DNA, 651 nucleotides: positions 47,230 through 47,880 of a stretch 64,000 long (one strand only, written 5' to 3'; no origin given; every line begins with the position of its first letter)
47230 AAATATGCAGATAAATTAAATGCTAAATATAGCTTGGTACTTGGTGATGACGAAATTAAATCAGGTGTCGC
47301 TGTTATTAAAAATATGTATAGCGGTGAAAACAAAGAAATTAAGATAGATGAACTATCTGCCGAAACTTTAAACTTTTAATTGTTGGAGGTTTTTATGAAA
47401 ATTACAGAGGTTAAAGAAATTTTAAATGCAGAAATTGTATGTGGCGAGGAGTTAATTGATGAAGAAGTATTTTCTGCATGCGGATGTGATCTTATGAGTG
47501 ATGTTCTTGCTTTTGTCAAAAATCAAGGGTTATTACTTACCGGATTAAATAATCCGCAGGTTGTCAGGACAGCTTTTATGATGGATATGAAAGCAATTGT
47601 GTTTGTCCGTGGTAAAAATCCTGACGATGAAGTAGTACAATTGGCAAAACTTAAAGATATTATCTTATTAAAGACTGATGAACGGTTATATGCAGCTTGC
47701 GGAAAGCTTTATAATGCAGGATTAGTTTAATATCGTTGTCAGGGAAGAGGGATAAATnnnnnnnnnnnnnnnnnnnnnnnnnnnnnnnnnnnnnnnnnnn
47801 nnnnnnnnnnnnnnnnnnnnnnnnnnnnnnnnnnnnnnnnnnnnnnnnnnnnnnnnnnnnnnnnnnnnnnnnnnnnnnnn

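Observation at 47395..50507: Five-gene putative H2/redox-sensing module immediately upstream of the bifurcating hydrogenase operon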

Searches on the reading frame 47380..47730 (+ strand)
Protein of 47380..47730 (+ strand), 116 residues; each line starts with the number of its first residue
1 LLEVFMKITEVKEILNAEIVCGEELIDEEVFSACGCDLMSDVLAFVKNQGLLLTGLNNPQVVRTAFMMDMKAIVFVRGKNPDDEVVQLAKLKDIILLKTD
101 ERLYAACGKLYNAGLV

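Call 3: search_protein_families(library=pfam, proteins=[window:47380-47730:+], max_evalue=0.01)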
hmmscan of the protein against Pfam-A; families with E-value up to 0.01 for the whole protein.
window:47380-47730:+ (116 aa): 3 families
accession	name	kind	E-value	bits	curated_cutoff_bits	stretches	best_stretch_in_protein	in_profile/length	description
PF07085.17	DRTGG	-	1.8e-07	31.4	25.2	1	10-105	1-97/105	DRTGG domain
PF02603.21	Hpr_kinase_N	-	0.00066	20.1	24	1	60-103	71-114/125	HPr Serine kinase N terminus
PF21376.3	TOR1A_C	-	0.0099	16.4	27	0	27-45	39-57/58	Torsin-1A, C-terminal domain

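Call 4: search_protein_families(library=ncbifam, proteins=[window:47380-47730:+], max_evalue=0.01)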
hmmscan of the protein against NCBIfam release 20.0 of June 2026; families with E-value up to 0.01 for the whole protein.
window:47380-47730:+ (116 aa): 2 families
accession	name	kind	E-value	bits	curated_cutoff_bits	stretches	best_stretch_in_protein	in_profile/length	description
NF038279.1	TF_CBS_SpxR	exception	0.00043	19.1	600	1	8-105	73-169/427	CBS-HotDog domain-containing transcription factor SpxR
NF011443.0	PRK14869.1-5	equivalog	0.00089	17.8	335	1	6-106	139-239/546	putative manganese-dependent inorganic diphosphatase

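Call 31: search_solved_structures(query=window:47395-47730:+, max_evalue=1)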
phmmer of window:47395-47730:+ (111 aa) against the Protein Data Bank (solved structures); distinct sequences matched with E-value up to 1: 1.
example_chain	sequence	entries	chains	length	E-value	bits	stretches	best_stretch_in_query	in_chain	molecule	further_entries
7ue2_A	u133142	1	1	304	0.002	21.3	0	55-87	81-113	RPB_PLP3_R6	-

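Call 50: search_solved_structures(query=A3, max_evalue=5, show_alignments=2)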
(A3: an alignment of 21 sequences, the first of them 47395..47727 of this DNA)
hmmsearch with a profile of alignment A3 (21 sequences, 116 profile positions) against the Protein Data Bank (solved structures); distinct sequences matched with E-value up to 5: 7.
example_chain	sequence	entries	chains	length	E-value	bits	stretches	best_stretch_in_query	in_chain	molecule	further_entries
3l2b_A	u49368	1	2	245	0.00046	23.2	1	60-105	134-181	Probable manganase-dependent inorganic pyrophosphatase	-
3l31_A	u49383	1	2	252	0.00049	23.1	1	60-105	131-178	Probable manganase-dependent inorganic pyrophosphatase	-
5iww_D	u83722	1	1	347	0.062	16.3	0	73-105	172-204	PLS9-PPR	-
6t8y_AAA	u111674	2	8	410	0.11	15.5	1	10-82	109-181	Formate dehydrogenase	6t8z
6t92_AAA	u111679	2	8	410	0.33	14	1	10-82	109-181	Formate dehydrogenase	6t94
2ioj_A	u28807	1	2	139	0.52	13.3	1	2-103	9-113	Hypothetical protein AF_1212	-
3qtb_A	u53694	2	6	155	0.7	12.9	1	69-93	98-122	Uncharacterized protein | UNIVERSAL STRESS PROTEIN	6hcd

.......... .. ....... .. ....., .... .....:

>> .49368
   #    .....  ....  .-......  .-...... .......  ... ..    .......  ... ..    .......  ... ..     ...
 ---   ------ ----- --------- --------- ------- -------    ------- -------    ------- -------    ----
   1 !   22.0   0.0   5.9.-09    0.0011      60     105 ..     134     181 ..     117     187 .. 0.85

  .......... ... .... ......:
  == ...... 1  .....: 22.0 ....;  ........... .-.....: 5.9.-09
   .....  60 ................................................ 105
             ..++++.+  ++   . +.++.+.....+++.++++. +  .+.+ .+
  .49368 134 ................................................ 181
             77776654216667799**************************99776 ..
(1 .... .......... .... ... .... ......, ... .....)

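Call 66: find_homologous_proteins(query=window:47395-47727:+, max_evalue=0.001)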
Query window:47395-47727:+ (111 aa): 6677 proteins with E <= 0.001 among 6680 candidates; the best 120 are listed.
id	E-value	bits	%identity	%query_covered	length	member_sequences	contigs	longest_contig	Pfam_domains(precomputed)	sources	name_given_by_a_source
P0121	4.9e-65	234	100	100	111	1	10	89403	PF07085.18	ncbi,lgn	-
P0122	3.0e-61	221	92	100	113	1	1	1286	PF07085.18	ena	-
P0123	3.7e-61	221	90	100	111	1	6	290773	PF07085.18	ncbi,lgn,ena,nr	ncbi:MAG: hypothetical protein IJE46_03825 [Clostridia bacterium]|nr:hypothetical protein [Clostridi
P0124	1.1e-59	216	90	100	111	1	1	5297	PF07085.18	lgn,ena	-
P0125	3.3e-59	215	89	100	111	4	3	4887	PF07085.18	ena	-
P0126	4.8e-59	214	87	100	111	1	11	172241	PF07085.18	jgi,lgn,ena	-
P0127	1.3e-58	213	88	100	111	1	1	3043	PF07085.18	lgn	-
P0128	1.9e-58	213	87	100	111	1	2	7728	PF07085.18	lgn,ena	-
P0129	2.1e-58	212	86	100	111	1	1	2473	PF07085.18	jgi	-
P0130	5.0e-58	211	87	100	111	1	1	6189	PF07085.18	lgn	-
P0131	5.9e-57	208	90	100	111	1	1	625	PF07085.18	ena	-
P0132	8.5e-57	207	86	100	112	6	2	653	PF07085.18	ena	-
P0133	9.9e-57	207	87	100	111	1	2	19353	PF07085.18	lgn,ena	-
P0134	9.7e-56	204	87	100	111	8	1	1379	PF07085.18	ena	-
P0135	8.6e-54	198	86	99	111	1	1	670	PF07085.18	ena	-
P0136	2.0e-46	174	74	100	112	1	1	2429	PF07085.18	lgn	-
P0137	2.0e-46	174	74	100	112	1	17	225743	PF07085.18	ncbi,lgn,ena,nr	ncbi:MAG: hypothetical protein IJE10_01400 [Clostridia bacterium]|nr:hypothetical protein [Clostridi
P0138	2.5e-46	174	73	100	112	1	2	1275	PF07085.18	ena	-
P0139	7.2e-46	172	74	100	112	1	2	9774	PF07085.18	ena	-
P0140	1.9e-45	171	73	100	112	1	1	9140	PF07085.18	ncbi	-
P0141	2.6e-45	170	75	99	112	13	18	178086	PF07085.18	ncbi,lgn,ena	-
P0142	2.6e-45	170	73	100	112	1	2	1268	PF07085.18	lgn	-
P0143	2.7e-45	170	74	100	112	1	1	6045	PF07085.18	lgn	-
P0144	4.2e-45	170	74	99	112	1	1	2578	PF07085.18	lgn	-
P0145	5.2e-45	169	75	100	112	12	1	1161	PF07085.18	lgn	-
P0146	5.4e-45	169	73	100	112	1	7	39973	PF07085.18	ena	-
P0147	5.5e-45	169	73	100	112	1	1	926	PF07085.18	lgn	-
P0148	9.3e-45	169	75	99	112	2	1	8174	PF07085.18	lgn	-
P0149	1.6e-44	168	74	99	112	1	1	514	PF07085.18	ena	-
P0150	4.1e-44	166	73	99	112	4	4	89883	PF07085.18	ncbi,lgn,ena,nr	ncbi:MAG: hypothetical protein IKJ06_01790 [Clostridia bacterium]|nr:hypothetical protein [Clostridi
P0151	4.8e-44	166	69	99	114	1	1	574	PF07085.18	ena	-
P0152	5.2e-44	166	72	100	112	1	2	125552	PF07085.18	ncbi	-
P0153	7.3e-44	166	68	99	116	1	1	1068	PF07085.18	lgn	-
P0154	7.7e-44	166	71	100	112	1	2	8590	PF07085.18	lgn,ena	-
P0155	9.4e-44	165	70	99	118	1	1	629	PF07085.18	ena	-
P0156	1.4e-43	165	68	100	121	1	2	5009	PF07085.18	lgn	-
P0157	1.4e-43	165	67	99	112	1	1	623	PF07085.18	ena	-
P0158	1.4e-43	165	73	99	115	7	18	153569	PF07085.18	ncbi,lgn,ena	-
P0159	1.5e-43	165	72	100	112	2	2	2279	PF07085.18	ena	-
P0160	1.7e-43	165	68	99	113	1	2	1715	PF07085.18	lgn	-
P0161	1.7e-43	164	67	99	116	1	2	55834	PF07085.18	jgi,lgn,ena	-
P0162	1.7e-43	164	68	99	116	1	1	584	PF07085.18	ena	-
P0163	1.8e-43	164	68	100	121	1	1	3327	PF07085.18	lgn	-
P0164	2.7e-43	164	69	99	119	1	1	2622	PF07085.18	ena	-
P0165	2.7e-43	164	70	100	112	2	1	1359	PF07085.18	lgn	-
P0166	3.5e-43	163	66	99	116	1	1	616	PF07085.18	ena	-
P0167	3.5e-43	163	68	100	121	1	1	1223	PF07085.18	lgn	-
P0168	3.7e-43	163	66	99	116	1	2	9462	PF07085.18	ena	-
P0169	3.8e-43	163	67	99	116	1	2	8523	PF07085.18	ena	-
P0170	4.3e-43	163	67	100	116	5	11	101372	PF07085.18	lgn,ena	-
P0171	4.6e-43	163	69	99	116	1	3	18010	PF07085.18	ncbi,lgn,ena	-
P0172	4.9e-43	163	72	99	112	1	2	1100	PF07085.18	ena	-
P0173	4.9e-43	163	65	99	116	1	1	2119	PF07085.18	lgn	-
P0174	6.6e-43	163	66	99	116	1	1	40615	PF07085.18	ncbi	-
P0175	6.7e-43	163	69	99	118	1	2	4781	PF07085.18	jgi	-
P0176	6.7e-43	163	67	99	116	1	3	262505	PF07085.18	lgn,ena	-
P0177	6.7e-43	163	66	99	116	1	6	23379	PF07085.18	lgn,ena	-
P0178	7.2e-43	162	66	99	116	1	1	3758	PF07085.18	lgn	-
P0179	8.9e-43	162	65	99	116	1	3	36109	PF07085.18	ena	-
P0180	9.5e-43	162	66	99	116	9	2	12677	PF07085.18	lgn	-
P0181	1.1e-42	162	67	99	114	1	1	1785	PF07085.18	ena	-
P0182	1.2e-42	162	72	99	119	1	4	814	PF07085.18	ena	-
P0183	1.3e-42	162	70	99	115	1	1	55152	PF07085.18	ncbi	-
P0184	1.6e-42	161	68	100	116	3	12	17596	PF07085.18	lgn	-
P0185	1.7e-42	161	68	99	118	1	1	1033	PF07085.18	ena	-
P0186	1.8e-42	161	69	100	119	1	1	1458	PF07085.18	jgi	-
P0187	2.0e-42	161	68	100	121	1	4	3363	PF07085.18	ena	-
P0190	2.9e-42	161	68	99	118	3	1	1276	PF07085.18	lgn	-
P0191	3.8e-42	160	67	99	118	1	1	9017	PF07085.18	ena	-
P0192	3.8e-42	160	71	100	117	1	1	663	PF07085.18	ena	-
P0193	3.8e-42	160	71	100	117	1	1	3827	PF07085.18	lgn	-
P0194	5.2e-42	160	70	99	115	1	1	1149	PF07085.18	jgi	jgi:predicted transcriptional regulator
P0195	6.7e-42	159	66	100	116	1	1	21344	PF07085.18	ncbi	-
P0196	8.1e-42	159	68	99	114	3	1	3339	PF07085.18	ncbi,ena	-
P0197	9.3e-42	159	72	99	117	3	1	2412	PF07085.18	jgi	-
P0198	9.5e-42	159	66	100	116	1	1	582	PF07085.18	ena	-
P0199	9.7e-42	159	68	99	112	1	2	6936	PF07085.18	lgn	-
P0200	1.0e-41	159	66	99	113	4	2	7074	PF07085.18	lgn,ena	-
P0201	1.1e-41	159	69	99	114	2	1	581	PF07085.18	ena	-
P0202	1.3e-41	158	65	99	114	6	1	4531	PF07085.18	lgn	-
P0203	1.3e-41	158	68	100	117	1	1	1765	PF07085.18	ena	-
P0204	1.3e-41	158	67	99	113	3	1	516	PF07085.18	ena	-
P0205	1.5e-41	158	67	99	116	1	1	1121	PF02603.22,PF07085.18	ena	-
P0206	1.5e-41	158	68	100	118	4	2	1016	PF07085.18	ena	-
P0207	1.6e-41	158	67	99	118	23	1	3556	PF07085.18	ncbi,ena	-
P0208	1.6e-41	158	65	99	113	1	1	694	PF07085.18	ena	-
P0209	1.7e-41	158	70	99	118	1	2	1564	PF07085.18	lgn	-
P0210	1.7e-41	158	71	99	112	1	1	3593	PF07085.18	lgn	-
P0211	1.8e-41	158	67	99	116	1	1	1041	PF07085.18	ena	-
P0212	1.8e-41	158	70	99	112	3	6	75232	PF07085.18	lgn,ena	-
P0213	1.9e-41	158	68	99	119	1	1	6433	PF07085.18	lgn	-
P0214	1.9e-41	158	66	99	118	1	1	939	PF07085.18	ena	-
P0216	2.2e-41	158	66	99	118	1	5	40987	PF07085.18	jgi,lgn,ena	-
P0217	2.3e-41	158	68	99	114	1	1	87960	PF07085.18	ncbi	-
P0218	2.6e-41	157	69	92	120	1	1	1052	PF07085.18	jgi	jgi:predicted transcriptional regulator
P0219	2.7e-41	157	68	100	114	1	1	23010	PF07085.18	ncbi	-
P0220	2.8e-41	157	68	100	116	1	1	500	PF07085.18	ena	-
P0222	3.5e-41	157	68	100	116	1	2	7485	PF07085.18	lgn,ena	-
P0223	3.6e-41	157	68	99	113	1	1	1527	PF07085.18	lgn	-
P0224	3.7e-41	157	67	100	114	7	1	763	PF07085.18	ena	-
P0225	3.7e-41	157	68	99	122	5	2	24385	PF07085.18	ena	-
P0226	4.3e-41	157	66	100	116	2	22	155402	PF07085.18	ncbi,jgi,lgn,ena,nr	ncbi:MAG: hypothetical protein GX193_04870 [Clostridiales bacterium]|nr:hypothetical protein [Clostr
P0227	4.4e-41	157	65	100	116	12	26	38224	PF07085.18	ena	-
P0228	4.5e-41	157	65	99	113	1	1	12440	PF07085.18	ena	-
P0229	4.7e-41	157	67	99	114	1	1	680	PF07085.18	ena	-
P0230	4.7e-41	157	69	100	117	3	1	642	PF07085.18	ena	-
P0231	4.9e-41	157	71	99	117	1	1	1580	PF02603.22,PF07085.18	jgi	-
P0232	5.1e-41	157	66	100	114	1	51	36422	PF07085.18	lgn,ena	-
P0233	5.3e-41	156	66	100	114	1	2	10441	PF07085.18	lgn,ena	-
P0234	5.4e-41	156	70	99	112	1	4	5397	PF07085.18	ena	-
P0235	5.4e-41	156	67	99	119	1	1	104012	PF07085.18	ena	-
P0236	5.6e-41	156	67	99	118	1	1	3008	PF07085.18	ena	-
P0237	6.0e-41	156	68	100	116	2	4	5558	PF07085.18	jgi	-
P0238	6.1e-41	156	66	99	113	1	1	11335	PF07085.18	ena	-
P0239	6.4e-41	156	65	99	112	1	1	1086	PF07085.18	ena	-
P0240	6.5e-41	156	67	99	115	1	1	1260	PF07085.18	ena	-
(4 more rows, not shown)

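Call 73: find_encoding_contigs(protein=P0121, flank=3000, max_places=3)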
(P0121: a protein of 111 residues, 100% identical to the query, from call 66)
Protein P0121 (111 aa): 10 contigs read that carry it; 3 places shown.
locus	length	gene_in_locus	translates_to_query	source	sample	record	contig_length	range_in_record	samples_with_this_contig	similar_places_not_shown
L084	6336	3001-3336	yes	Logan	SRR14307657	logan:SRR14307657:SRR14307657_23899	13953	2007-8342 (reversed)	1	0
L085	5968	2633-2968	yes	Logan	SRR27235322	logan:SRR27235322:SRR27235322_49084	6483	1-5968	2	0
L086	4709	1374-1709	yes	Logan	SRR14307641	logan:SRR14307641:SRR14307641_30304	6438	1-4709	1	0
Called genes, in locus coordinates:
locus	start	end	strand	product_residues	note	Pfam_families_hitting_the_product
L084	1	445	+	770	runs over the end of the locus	PF02190:LON_substr_bdg, PF00004:AAA, PF07724:AAA_2, PF07728:AAA_5, PF22667:Lon_lid, PF05362:Lon_C, PF13541:ChlI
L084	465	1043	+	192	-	PF00009:GTP_EFTU (faint), PF02421:FeoB_N, PF03193:RsgA_GTPase (faint), PF04548:AIG1, PF00350:Dynamin_N (faint), PF01926:MMR_HSR1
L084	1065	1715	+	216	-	-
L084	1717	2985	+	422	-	PF13393:tRNA-synt_His, PF00587:tRNA-synt_2b, PF03129:HGTP_anticodon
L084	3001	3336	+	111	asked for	PF07085:DRTGG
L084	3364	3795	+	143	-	PF13581:HATPase_c_2, PF02518:HATPase_c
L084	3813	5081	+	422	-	PF00037:Fer4 (weak), PF12838:Fer4_7, PF13187:Fer4_9, PF13237:Fer4_10, PF00037:Fer4 (weak), PF12837:Fer4_6 (weak), PF02906:Fe_hyd_lg_C, PF04060:FeS, +3 more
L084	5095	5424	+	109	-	PF07085:DRTGG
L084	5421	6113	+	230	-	PF02811:PHP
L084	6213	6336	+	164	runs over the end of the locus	PF01257:2Fe-2S_thioredx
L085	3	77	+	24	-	?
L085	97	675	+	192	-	PF00009:GTP_EFTU (faint), PF02421:FeoB_N, PF03193:RsgA_GTPase (faint), PF04548:AIG1, PF00350:Dynamin_N (faint), PF01926:MMR_HSR1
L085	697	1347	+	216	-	-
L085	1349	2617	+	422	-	PF13393:tRNA-synt_His, PF00587:tRNA-synt_2b, PF03129:HGTP_anticodon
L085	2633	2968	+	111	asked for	PF07085:DRTGG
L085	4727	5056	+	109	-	PF07085:DRTGG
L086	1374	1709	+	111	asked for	PF07085:DRTGG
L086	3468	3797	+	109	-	PF07085:DRTGG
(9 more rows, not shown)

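Call 75: predict_structure(alignment_id=A6)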
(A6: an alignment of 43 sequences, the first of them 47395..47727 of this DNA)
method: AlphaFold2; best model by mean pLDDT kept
length: 111 residues; sequences in the alignment: 43
mean_pLDDT: 92.7   pTM: 0.87
mean pLDDT of the five models: 92.7, 92.2, 89.8, 88.5, 88.1
residues with pLDDT >= 90: 95; 70-90: 11; 50-70: 5; < 50: 0
segments of 3 or more residues with pLDDT < 50: none
pLDDT, mean of each block of 10 residues (from residue 1): 97 97 93 72 86 94 94 96 97 97 95 82
secondary structure, 60 per line:
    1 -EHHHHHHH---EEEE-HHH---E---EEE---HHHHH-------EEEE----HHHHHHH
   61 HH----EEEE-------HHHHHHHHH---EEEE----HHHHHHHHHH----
elements in order: H3-9 E13-16 E28-30 H34-38 E46-49 H54-62 E67-70 H78-86 E90-93 H98-107

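Call 86: search_protein_families(library=padloc, proteins=[window:47395-47727:+], max_evalue=0.001)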
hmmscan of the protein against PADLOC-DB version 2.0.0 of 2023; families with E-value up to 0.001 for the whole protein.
window:47395-47727:+ (111 aa): 0 families
